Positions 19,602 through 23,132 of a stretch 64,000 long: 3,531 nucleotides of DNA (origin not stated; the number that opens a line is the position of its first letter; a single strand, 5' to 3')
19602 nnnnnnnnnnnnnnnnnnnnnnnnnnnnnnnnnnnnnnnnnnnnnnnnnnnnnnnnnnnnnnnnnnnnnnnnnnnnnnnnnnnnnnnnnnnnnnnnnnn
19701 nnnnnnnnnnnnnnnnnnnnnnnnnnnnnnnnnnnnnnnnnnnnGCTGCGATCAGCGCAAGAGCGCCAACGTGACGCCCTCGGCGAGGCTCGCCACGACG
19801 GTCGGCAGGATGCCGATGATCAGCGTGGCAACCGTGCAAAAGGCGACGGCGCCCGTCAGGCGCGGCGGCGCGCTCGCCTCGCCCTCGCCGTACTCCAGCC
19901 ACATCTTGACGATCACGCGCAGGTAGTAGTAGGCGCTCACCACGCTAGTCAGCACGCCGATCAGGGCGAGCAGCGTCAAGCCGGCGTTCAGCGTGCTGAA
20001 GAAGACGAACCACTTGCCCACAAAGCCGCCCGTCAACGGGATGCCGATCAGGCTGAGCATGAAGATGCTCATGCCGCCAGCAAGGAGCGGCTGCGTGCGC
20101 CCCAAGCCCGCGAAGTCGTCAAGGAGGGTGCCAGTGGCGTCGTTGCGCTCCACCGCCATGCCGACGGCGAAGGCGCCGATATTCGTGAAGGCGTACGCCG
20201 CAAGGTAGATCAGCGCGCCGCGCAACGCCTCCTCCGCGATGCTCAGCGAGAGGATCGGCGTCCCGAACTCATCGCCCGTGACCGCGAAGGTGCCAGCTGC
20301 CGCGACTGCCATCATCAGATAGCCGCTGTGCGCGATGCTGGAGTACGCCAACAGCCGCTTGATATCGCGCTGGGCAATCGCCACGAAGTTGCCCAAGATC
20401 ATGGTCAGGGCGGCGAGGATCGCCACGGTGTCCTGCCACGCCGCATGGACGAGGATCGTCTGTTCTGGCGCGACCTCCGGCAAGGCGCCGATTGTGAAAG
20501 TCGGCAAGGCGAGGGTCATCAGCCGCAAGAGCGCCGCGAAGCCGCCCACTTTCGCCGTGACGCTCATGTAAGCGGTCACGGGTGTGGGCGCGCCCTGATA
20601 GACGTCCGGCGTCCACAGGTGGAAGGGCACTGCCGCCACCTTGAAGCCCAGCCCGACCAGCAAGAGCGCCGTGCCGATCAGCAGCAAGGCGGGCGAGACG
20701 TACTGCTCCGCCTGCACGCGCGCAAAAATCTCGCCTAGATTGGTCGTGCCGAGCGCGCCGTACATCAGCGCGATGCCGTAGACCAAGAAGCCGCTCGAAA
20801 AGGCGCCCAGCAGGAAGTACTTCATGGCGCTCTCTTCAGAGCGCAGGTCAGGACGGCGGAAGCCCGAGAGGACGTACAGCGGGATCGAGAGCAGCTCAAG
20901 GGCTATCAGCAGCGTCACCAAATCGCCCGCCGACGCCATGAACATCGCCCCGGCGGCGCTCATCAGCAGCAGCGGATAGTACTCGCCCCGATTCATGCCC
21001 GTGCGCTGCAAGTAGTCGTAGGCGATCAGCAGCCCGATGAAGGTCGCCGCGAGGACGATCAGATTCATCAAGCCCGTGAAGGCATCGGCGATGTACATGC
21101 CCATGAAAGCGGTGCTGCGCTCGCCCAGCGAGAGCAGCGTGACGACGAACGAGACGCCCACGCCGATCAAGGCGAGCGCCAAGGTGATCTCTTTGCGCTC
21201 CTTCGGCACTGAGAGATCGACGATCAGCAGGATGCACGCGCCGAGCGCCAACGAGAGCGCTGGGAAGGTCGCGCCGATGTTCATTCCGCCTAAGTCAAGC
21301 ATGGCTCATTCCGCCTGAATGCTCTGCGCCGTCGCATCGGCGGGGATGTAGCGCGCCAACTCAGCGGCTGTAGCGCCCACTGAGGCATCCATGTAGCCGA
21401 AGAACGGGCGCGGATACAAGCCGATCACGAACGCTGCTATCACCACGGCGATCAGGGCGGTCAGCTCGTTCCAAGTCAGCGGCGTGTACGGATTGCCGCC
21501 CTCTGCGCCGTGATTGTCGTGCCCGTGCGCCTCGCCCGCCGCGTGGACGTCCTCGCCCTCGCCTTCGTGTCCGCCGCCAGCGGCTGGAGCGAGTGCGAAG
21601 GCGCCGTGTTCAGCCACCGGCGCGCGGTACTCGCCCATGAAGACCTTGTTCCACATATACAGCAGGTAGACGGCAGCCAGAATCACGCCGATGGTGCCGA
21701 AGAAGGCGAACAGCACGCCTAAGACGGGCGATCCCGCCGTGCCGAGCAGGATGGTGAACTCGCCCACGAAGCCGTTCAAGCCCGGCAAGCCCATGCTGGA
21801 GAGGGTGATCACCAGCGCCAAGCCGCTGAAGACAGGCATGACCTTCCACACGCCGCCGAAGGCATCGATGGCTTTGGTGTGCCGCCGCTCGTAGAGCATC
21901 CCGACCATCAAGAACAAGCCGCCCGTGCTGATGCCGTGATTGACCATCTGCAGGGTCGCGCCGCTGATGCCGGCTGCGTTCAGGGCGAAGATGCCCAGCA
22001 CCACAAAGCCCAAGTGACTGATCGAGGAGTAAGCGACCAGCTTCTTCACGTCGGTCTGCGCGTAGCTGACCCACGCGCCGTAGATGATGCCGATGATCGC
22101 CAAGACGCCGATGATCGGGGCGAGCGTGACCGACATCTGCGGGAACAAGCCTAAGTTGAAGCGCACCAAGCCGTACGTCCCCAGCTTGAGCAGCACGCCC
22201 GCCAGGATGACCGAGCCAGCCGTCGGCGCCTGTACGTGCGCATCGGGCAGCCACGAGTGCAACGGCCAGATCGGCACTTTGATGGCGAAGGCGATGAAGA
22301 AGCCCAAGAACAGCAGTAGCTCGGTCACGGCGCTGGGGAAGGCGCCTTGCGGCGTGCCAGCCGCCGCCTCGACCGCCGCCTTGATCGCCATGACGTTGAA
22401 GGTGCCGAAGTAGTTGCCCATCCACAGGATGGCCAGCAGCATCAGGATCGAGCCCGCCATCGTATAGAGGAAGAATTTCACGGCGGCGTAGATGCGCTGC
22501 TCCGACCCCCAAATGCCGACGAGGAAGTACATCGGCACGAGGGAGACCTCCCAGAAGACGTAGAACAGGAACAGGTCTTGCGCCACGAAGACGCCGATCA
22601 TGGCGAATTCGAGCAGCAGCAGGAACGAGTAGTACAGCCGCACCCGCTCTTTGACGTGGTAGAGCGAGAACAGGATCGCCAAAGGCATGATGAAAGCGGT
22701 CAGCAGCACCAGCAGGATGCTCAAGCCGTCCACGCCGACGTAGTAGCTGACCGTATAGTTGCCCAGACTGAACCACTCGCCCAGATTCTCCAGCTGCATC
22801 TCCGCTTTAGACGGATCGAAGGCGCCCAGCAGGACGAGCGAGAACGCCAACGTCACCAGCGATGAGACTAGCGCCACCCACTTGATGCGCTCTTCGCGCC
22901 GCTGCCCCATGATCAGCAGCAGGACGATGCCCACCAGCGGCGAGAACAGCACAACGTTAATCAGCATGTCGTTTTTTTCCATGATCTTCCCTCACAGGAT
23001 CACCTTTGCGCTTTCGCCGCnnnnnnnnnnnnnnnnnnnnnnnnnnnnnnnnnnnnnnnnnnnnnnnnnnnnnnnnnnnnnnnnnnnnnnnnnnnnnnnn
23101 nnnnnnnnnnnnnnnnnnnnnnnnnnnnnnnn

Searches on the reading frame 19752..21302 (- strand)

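Call 12: search_protein_families(library=pfam, proteins=[window:19752-21302:-], max_evalue=0.001)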
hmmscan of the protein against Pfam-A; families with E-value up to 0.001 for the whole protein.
window:19752-21302:- (516 aa): 1 family
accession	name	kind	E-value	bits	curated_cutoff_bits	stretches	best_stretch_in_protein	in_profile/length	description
PF00361.26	Proton_antipo_M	-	2.7e-67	227.5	21.5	2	125-341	1-198/294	NADH:quinone oxidoreductase/Mrp antiporter, TM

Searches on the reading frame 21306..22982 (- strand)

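Call 12: search_protein_families(library=pfam, proteins=[window:21306-22982:-], max_evalue=0.001)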
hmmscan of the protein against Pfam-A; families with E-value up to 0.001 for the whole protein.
window:21306-22982:- (558 aa): 2 families
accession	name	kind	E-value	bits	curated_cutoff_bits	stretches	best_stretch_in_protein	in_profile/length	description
PF00361.26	Proton_antipo_M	-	2.1e-77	260.6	21.5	1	134-429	1-290/294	NADH:quinone oxidoreductase/Mrp antiporter, TM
PF01059.23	Oxidored_q5_N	-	4.7e-05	23.9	22.7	1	75-129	50-108/110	NADH-ubiquinone oxidoreductase chain 4, amino terminus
